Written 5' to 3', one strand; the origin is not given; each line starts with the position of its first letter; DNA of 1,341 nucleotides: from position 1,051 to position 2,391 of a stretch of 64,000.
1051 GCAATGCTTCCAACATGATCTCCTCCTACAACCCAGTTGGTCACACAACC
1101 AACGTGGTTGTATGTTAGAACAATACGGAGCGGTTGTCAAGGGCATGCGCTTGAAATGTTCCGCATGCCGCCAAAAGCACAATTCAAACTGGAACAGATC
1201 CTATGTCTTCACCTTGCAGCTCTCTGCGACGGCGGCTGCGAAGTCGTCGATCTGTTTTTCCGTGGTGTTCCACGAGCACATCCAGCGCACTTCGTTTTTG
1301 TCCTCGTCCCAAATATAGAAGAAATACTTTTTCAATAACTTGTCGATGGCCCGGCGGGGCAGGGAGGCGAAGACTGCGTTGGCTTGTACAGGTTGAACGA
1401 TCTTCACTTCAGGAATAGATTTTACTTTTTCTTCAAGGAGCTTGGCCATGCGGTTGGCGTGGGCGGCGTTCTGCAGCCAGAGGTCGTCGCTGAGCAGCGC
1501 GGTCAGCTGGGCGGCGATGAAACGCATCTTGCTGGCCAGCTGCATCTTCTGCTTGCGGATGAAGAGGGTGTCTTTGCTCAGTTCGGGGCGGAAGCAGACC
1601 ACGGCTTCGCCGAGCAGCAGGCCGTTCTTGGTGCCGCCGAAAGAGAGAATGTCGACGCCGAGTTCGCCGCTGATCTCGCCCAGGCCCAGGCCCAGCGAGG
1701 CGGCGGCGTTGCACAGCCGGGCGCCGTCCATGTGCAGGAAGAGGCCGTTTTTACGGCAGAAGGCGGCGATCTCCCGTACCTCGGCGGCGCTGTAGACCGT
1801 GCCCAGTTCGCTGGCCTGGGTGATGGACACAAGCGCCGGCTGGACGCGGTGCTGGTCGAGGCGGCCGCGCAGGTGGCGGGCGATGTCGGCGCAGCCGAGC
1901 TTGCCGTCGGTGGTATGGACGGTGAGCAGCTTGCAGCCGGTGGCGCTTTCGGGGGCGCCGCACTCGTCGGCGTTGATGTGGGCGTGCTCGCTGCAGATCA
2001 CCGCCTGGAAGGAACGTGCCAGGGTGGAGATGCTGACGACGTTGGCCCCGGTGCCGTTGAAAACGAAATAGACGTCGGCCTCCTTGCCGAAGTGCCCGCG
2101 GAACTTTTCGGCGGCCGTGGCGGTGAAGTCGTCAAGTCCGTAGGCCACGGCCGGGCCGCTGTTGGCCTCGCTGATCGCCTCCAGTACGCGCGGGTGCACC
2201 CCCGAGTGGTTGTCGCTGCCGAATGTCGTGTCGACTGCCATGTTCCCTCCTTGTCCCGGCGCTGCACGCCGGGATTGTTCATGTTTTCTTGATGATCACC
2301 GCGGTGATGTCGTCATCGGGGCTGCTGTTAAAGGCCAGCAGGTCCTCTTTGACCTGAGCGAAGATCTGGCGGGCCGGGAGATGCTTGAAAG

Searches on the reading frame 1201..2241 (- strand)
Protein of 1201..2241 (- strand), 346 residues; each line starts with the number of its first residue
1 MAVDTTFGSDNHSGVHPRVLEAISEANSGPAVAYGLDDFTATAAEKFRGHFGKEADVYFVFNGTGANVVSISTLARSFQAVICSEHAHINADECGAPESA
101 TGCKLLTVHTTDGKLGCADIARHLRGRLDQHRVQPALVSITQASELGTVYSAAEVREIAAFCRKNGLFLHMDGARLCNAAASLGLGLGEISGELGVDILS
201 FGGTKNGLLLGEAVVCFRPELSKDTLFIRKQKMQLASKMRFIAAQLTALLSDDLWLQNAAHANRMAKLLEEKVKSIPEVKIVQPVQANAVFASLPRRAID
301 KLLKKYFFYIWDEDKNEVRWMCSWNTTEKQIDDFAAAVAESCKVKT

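Call 77: search_protein_families(library=pfam, max_evalue=0.0001, proteins=[window:1201-2241:-])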
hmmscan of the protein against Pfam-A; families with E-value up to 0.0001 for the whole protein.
window:1201-2241:- (346 aa): 2 families
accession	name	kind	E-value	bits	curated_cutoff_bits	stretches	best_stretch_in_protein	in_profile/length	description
PF01212.27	Beta_elim_lyase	-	3.4e-50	171.4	27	1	7-292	2-283/288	Beta-eliminating lyase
PF00266.25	Aminotran_5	-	5.3e-05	22.8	21.5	0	54-224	59-220/371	Aminotransferase class-V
